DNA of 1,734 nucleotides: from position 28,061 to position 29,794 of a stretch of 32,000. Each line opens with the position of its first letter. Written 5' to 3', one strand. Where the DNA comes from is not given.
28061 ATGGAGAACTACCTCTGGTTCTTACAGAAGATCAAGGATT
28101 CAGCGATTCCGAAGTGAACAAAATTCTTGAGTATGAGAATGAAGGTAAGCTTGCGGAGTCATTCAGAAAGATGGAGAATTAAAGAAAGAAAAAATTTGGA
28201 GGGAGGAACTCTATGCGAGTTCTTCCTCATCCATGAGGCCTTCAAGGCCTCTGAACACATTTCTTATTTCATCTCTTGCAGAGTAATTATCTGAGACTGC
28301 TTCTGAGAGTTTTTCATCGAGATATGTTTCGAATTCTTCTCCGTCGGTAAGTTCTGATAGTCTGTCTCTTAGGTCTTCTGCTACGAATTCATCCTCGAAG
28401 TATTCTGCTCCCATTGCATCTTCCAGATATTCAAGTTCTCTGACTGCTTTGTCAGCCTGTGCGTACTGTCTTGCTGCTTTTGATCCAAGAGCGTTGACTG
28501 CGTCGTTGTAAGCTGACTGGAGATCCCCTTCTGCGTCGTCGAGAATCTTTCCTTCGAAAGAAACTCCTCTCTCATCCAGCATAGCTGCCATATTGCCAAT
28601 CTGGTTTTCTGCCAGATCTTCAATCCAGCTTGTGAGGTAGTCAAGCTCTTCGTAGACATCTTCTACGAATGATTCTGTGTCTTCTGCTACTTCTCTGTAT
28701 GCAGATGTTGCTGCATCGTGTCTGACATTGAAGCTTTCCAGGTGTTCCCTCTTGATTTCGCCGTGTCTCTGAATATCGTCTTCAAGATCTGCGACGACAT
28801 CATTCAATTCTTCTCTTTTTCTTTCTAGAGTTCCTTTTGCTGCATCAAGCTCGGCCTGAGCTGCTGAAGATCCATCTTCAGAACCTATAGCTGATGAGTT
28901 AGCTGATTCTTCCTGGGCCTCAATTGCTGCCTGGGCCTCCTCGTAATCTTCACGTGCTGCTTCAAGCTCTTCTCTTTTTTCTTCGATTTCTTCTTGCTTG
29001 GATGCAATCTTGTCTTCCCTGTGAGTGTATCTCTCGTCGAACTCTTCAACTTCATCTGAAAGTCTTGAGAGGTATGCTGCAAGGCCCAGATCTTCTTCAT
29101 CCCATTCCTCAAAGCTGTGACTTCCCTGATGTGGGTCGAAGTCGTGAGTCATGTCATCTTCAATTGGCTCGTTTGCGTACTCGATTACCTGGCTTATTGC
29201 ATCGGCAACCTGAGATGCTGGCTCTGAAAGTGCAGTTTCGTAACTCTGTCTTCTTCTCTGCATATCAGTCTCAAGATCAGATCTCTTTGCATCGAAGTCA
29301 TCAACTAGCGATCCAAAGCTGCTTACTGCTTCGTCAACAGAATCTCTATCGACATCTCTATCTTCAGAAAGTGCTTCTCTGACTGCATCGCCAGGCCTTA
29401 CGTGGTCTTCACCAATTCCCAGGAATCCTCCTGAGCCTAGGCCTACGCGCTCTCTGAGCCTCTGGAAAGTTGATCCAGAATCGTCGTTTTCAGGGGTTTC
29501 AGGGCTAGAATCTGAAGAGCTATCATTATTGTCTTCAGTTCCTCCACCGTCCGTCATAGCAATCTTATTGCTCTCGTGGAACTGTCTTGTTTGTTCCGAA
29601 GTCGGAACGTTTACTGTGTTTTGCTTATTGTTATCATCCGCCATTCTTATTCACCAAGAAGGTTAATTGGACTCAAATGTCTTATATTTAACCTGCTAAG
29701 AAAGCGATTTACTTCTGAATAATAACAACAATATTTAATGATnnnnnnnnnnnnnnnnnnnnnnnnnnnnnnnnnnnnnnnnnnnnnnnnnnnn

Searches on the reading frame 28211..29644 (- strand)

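Call 27: search_protein_families(library=pfam, proteins=[window:28211-29644:-], max_evalue=0.01)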
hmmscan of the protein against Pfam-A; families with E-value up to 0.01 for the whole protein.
window:28211-29644:- (477 aa): 1 family
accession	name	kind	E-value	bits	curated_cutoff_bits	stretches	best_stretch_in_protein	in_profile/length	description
PF23067.1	MG280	-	0.0092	16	27.4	0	215-335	74-181/259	Uncharacterised protein MG280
